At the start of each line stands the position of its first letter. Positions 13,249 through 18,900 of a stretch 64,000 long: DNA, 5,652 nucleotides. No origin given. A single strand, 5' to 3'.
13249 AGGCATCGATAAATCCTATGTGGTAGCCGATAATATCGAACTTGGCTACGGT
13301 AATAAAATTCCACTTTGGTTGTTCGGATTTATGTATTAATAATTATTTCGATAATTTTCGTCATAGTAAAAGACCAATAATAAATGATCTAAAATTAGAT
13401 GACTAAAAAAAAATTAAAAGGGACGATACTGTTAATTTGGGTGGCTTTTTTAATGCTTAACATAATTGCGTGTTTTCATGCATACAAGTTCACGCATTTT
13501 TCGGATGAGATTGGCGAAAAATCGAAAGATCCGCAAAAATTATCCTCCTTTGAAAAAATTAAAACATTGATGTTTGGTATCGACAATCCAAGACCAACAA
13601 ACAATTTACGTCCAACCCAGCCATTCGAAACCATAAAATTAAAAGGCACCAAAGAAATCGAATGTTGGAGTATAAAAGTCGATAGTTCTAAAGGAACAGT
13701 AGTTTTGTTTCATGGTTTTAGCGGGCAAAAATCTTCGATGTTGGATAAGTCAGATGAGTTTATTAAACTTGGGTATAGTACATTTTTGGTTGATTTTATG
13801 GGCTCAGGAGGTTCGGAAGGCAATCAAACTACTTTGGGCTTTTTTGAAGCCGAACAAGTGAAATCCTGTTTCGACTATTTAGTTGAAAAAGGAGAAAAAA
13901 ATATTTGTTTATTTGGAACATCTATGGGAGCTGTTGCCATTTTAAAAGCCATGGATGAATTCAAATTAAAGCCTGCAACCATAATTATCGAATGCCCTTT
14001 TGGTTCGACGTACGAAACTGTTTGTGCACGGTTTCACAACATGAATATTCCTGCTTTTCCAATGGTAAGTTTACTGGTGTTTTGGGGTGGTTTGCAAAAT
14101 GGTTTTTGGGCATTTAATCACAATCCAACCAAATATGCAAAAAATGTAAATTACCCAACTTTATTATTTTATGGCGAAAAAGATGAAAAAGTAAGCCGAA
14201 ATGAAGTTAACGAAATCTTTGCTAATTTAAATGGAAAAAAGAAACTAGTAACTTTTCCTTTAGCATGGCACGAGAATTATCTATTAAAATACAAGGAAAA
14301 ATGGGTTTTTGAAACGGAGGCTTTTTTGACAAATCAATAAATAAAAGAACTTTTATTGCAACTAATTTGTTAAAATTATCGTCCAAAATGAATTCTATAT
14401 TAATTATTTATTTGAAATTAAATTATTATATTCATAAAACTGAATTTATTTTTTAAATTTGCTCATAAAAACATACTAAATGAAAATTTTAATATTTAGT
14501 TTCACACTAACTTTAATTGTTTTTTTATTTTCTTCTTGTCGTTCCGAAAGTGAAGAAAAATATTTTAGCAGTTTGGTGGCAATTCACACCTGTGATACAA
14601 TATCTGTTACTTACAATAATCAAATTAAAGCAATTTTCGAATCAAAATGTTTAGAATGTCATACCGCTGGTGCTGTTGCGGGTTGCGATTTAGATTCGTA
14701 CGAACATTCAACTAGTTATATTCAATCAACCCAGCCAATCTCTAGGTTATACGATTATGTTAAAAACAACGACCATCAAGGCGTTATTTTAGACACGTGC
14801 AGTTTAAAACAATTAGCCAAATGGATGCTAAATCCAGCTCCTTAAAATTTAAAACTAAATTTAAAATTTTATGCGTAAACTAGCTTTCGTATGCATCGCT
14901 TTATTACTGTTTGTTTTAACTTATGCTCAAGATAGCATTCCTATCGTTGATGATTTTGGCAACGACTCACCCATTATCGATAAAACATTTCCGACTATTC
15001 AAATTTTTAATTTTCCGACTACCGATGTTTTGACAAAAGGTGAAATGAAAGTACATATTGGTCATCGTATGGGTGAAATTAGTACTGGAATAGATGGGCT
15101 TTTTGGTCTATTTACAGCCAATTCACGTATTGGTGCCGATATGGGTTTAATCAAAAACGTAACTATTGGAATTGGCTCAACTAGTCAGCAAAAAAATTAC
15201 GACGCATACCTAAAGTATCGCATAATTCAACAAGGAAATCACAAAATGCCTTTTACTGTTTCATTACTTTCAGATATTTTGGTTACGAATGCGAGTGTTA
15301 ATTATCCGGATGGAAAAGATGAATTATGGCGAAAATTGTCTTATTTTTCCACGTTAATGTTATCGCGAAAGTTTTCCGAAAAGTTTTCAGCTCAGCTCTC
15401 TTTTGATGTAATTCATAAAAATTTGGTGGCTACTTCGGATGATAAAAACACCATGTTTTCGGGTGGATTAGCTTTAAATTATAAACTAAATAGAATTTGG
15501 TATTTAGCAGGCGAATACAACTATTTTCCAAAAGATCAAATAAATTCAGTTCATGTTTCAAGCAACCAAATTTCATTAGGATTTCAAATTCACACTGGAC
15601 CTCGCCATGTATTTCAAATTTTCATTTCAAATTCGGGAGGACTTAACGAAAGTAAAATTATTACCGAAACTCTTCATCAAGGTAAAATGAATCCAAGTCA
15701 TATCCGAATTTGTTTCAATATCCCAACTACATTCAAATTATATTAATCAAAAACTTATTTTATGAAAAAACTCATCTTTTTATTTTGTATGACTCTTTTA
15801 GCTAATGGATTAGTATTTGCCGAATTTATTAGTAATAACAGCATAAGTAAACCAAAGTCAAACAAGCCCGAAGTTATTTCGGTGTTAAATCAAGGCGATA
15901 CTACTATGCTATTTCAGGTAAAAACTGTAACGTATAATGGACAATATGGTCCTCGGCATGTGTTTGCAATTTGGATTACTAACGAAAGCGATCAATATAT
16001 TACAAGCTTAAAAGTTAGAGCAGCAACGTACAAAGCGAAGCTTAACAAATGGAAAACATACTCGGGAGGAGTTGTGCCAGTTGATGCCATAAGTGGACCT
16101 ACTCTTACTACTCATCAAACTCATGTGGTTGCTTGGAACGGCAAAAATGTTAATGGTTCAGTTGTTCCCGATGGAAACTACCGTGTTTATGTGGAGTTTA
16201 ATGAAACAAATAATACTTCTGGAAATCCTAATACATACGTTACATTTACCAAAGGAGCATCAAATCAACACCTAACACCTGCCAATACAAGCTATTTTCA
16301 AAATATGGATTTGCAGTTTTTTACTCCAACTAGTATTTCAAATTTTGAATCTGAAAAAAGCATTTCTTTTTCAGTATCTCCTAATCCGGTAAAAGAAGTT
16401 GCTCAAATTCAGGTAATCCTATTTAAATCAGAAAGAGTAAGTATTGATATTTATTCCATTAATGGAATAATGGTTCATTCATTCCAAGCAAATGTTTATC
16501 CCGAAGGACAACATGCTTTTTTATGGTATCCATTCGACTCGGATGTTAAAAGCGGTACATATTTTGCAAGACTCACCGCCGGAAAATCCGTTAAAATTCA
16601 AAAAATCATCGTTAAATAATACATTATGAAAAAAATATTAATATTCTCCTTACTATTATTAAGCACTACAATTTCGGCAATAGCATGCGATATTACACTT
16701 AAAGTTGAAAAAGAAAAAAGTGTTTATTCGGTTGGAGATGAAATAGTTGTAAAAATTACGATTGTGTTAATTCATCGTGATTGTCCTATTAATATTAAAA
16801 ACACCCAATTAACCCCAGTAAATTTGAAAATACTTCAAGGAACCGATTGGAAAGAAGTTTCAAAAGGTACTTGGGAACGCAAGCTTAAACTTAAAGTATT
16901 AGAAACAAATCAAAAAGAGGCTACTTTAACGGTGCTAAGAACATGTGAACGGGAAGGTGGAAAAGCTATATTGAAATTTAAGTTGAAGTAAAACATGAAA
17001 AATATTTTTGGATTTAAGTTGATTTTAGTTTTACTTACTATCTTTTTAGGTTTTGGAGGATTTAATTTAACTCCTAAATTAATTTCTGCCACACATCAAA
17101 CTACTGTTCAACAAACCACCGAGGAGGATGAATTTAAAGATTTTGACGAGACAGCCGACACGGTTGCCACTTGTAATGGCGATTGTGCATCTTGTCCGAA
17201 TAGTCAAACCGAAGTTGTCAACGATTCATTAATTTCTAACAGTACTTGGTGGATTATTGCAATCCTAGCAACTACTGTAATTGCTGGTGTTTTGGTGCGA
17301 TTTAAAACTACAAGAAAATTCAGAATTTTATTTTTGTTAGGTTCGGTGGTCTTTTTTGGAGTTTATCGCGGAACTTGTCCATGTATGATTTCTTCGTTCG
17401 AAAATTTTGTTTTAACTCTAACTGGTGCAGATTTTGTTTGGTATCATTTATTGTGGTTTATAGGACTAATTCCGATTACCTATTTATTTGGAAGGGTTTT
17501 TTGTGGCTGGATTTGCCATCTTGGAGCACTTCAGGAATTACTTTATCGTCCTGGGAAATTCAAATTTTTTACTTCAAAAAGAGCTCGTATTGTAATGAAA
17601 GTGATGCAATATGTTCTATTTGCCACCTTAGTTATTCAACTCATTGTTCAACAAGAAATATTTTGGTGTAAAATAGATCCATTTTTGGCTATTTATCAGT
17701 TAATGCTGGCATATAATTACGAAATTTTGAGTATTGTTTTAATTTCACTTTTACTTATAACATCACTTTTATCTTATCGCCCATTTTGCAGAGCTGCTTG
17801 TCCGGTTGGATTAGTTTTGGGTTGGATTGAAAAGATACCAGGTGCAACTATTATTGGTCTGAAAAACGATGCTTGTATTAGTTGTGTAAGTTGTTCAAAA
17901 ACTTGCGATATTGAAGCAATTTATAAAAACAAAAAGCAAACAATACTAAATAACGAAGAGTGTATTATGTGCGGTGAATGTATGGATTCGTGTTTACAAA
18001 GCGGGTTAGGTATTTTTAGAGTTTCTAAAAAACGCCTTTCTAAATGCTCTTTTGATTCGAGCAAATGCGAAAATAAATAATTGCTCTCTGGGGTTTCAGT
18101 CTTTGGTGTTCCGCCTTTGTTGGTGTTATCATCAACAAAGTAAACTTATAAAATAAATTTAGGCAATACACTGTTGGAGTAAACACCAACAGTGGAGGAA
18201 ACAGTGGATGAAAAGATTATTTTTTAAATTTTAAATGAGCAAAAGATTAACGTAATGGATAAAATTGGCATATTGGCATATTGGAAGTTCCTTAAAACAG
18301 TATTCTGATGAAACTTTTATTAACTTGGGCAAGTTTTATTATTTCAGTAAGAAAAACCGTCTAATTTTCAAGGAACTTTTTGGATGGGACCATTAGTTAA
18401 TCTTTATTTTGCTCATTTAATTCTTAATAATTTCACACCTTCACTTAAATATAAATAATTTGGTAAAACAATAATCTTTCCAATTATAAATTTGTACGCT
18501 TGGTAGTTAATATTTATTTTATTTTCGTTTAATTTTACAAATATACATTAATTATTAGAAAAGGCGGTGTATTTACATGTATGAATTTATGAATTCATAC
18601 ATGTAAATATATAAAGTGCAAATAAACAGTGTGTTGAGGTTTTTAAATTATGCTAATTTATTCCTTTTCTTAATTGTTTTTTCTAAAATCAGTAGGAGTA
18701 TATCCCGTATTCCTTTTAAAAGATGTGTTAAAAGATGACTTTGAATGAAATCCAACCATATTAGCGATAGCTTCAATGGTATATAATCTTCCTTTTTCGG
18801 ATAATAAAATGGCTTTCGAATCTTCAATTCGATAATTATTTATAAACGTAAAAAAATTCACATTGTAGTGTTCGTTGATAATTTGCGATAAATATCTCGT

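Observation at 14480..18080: Five-gene candidate envelope-spanning redox module: CXXCH lipoprotein, OM beta-barrel, T9SS-exported DUF2271-like protein, small secreted protein, NapH-like polyferredoxin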

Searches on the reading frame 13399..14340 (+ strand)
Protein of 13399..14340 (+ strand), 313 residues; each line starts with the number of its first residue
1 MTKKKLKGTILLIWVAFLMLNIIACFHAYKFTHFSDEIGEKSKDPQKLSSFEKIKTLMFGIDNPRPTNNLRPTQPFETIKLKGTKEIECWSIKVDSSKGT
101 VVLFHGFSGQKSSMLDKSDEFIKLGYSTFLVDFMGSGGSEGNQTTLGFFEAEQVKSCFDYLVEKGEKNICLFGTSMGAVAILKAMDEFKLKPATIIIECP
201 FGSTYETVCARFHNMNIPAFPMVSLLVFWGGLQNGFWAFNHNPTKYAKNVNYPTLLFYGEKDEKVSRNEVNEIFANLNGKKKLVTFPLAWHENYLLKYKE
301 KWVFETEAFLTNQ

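Call 99: search_protein_families(library=pfam, proteins=[window:13399-14340:+], max_evalue=0.001)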
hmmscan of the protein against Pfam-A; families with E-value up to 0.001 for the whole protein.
window:13399-14340:+ (313 aa): 6 families
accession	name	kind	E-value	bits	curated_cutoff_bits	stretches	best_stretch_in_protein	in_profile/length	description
PF12146.15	Hydrolase_4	-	1.2e-16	61.2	27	2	96-202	2-111/239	Serine aminopeptidase, S33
PF02129.25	Peptidase_S15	-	7.8e-10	39.3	23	1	113-207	39-135/262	X-Pro dipeptidyl-peptidase (S15 family)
PF00561.26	Abhydrolase_1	-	1.1e-07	32.2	25.8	0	100-182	2-84/245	alpha/beta hydrolase fold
PF01738.24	DLH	-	8.3e-06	26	21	1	98-285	13-180/217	Dienelactone hydrolase family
PF12697.13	Abhydrolase_6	-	3.8e-05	24.9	26.3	1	101-220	1-115/217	Alpha/beta hydrolase family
PF00326.27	Peptidase_S9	-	4.5e-05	23.5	22.6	1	123-310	12-206/213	Prolyl oligopeptidase family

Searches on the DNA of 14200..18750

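Call 92: search_rna_families(source=window, start=14200, end=18750, threshold=evalue, max_evalue=1)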
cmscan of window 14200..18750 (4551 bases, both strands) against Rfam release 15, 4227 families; matches with E-value up to 1: 6.
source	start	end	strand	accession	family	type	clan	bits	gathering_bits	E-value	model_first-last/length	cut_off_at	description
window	18568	18611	+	RF04154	mir-1277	Gene; miRNA;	-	30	81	0.011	17-60/78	no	mir-1277 microRNA precursor family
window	18568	18611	-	RF04154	mir-1277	Gene; miRNA;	-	26.2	81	0.1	17-60/78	no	mir-1277 microRNA precursor family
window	18569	18610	+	RF04176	mir-3149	Gene; miRNA;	-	25.5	100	0.13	1-83/83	no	mir-3149 microRNA precursor family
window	18568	18612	-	RF04217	mir-297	Gene; miRNA;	-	24.8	90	0.43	1-71/71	no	mir-297 microRNA precursor family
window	18567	18611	+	RF04217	mir-297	Gene; miRNA;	-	24.6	90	0.47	1-71/71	no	mir-297 microRNA precursor family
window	18008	18082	+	RF00397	SNORA14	Gene; snRNA; snoRNA; HACA-box;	-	22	36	0.68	1-135/135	no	Small nucleolar RNA SNORA14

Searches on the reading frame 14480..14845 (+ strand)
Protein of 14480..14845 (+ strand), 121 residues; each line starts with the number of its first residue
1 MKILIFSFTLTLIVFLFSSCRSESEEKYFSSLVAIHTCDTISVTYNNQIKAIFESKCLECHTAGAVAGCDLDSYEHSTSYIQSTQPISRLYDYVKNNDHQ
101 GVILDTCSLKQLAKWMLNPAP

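Call 3: search_protein_families(library=pfam, proteins=[window:14480-14845:+], max_evalue=1)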
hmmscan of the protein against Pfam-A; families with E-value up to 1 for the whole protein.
window:14480-14845:+ (121 aa): 6 families
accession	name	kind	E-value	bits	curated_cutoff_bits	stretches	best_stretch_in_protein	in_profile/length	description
PF22297.1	PccH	-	0.0053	17.3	24.4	1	44-76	1-30/133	PccH Cytochrome c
PF13442.11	Cytochrome_CBB3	-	0.0068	17.2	27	1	48-78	5-25/68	Cytochrome C oxidase, cbb3-type, subunit III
PF14376.11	Haem_bd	-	0.025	15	27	1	44-64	29-49/133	Haem-binding domain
PF23188.1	THU_Piezo1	-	0.068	13.7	27.2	1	5-53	22-70/121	Piezo1-like, transmembrane helical unit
PF14495.11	Cytochrom_C550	-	0.098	12.8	27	1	40-67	20-47/136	Cytochrome c-550 domain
PF07635.16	PSCyt1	-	0.16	13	22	1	57-98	1-50/59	Planctomycete cytochrome C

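Call 4: search_protein_families(library=ncbifam, proteins=[window:14480-14845:+], max_evalue=1)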
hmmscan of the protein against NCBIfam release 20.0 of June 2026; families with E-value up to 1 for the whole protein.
window:14480-14845:+ (121 aa): 3 families
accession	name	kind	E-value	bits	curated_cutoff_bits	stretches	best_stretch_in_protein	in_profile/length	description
NF047812.1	LIC11213_lipo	equivalog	0.00013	22.1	100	1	35-95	30-92/118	LIC11213 family lipoprotein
NF045774.1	cytochro_C551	exception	0.011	15.6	118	1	1-63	1-56/110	cytochrome c551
TIGR03045.1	PS_II_C550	equivalog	0.12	12.1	177.75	1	35-67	38-72/159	photosystem II cytochrome c-550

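Call 70: search_solved_structures(query=window:14480-14842:+, max_evalue=10)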
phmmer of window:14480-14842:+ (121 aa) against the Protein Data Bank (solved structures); distinct sequences matched with E-value up to 10: 10.
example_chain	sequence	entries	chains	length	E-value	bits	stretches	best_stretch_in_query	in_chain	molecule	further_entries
8rd8_RF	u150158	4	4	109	0.1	16.1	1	43-96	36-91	Large ribosomal subunit protein uL22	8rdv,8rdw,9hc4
6xkw_p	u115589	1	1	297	0.17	15.3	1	19-69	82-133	Cbb3-type cytochrome c oxidase subunit CcoP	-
4rlr_A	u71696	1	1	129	0.38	14.2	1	43-66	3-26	Cytochrome c, 1 heme-binding site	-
6xkx_p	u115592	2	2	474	0.42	14.1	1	20-69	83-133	Cbb3-type cytochrome c oxidase subunit CcoP,Cytochrome c-type cyt cy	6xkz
3d45_A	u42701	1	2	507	0.61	13.6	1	46-108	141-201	Poly(A)-specific ribonuclease PARN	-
3w3u_A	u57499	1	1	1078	1.1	12.7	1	5-81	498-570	Importin subunit beta-3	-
3w3t_A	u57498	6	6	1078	1.1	12.7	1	5-81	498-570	Importin subunit beta-3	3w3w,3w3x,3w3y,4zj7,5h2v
3w3z_A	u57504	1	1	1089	1.1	12.7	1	5-81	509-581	Importin subunit beta-3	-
3w3v_A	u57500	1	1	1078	1.1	12.7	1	5-81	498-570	Importin subunit beta-3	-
6vci_C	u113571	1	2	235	2.1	11.8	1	80-107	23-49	Lipophilic envelope-spanning tunnel protein LetB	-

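Call 101: search_protein_families(library=pfam, alignment_id=A5, max_evalue=0.1)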
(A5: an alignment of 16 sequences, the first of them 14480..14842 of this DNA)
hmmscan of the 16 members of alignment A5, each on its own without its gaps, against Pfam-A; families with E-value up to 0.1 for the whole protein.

A. member 1, window:14480-14842:+ (121 aa): 5 families
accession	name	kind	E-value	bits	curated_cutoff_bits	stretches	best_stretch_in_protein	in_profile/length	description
PF22297.1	PccH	-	0.0053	17.3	24.4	1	44-76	1-30/133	PccH Cytochrome c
PF13442.11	Cytochrome_CBB3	-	0.0068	17.2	27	1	48-78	5-25/68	Cytochrome C oxidase, cbb3-type, subunit III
PF14376.11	Haem_bd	-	0.025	15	27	1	44-64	29-49/133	Haem-binding domain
PF23188.1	THU_Piezo1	-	0.068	13.7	27.2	1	5-53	22-70/121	Piezo1-like, transmembrane helical unit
PF14495.11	Cytochrom_C550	-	0.098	12.8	27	0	40-67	20-47/136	Cytochrome c-550 domain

B. families by the number of members that match (of 16 scanned): 10 families
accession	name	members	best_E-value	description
PF13442.11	Cytochrome_CBB3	10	6.9e-05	Cytochrome C oxidase, cbb3-type, subunit III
PF22297.1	PccH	5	0.00023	PccH Cytochrome c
PF00034.26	Cytochrom_C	4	0.0033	Cytochrome c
PF14376.11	Haem_bd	3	0.0082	Haem-binding domain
PF14495.11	Cytochrom_C550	3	0.0096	Cytochrome c-550 domain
PF09699.15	Paired_CXXCH_1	2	0.048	Doubled CXXCH motif (Paired_CXXCH_1)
PF07635.16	PSCyt1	1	0.00025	Planctomycete cytochrome C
PF22113.1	Mtrc-MtrF_II-IV_dom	1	0.017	Outer membrane cytochrome MtrC/MtrF-like, domains II/IV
PF23188.1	THU_Piezo1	1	0.068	Piezo1-like, transmembrane helical unit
PF02276.23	CytoC_RC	1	0.087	Photosynthetic reaction centre cytochrome C subunit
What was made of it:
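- On Class I c-type cytochrome: All Pfam cytochrome hits fall below their cutoffs (calls 3, 101).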

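Call 102: search_solved_structures(query=A5, max_evalue=1, show_alignments=2)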
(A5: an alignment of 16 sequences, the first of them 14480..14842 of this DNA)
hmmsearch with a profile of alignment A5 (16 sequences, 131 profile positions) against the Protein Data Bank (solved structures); distinct sequences matched with E-value up to 1: 60.
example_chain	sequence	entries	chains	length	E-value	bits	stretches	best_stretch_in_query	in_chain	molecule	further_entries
6xkx_p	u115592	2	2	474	0.00016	24.9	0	51-72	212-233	Cbb3-type cytochrome c oxidase subunit CcoP,Cytochrome c-type cyt cy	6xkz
9l08_A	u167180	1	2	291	0.00021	24.6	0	51-72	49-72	Covalently Connected Cytochrome c555 trimer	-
4rlr_A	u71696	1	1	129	0.00024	24.4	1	43-83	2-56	Cytochrome c, 1 heme-binding site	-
6xkw_p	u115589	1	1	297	0.00075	22.8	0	51-72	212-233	Cbb3-type cytochrome c oxidase subunit CcoP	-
4eid_A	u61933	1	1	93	0.001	22.3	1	52-131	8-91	Cytochrome c6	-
3dr0_A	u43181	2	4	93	0.0016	21.7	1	52-131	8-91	Cytochrome c6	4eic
5c2v_A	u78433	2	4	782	0.0019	21.5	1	42-74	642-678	HYDRAZINE SYNTHASE ALPHA SUBUNIT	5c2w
5mab_A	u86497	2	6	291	0.0063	19.8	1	46-129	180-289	FoxE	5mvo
4eif_A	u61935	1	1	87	0.0085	19.4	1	51-123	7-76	Cytochrome c6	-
4eie_A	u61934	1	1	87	0.0098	19.2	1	51-124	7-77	Cytochrome c6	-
3dmi_A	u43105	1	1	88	0.012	18.8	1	51-128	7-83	cytochrome c6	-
9se7_T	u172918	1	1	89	0.016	18.4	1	52-130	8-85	Cytochrome c6, chloroplastic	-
1cyi_A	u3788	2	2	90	0.017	18.4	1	52-130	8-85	CYTOCHROME C6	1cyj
9g83_v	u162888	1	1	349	0.028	17.7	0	51-68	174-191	Cbb3-type cytochrome c oxidase subunit CcoP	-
8snh_G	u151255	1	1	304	0.054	16.8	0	51-78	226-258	Cbb3-type cytochrome c oxidase subunit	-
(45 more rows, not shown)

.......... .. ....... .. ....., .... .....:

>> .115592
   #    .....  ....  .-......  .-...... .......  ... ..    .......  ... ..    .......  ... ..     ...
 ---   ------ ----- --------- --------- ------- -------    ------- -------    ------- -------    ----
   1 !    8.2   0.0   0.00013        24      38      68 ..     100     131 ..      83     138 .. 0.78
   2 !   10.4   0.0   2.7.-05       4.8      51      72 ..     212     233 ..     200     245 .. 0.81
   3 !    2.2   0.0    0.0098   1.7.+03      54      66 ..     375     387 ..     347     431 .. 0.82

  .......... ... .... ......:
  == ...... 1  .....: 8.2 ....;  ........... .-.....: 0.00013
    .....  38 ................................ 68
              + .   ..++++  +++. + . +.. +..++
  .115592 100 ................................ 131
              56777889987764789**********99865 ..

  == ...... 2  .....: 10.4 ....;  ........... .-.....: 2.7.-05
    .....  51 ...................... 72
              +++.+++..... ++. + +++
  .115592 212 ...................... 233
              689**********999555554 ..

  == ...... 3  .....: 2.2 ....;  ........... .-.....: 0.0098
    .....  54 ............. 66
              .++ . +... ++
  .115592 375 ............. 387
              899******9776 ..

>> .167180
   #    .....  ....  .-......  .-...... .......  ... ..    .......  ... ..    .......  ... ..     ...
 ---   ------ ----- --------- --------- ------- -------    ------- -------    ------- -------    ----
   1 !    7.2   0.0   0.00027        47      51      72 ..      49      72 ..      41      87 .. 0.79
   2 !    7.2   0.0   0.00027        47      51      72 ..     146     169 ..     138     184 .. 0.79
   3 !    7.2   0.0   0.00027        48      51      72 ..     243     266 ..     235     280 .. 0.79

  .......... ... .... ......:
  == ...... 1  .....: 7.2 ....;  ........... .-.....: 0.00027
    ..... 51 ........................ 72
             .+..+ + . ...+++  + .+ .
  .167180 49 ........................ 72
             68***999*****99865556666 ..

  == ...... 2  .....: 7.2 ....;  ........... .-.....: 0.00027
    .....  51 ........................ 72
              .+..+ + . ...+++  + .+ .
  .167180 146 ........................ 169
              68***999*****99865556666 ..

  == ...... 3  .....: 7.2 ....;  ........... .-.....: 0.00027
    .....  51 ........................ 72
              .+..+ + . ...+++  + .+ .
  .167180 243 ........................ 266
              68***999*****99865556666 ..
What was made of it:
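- On Class I c-type cytochrome: The family profile matches c6, PccH, CcoP and FoxE at E = 1e-3 to 1e-4 (call 102).
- Redox family assignments for g1, g3 and g5 hold (calls 3, 4, 101, 102). The g1 family profile weakly matches the Fe(II) oxidase FoxE (5mab, E = 0.006; call 102).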
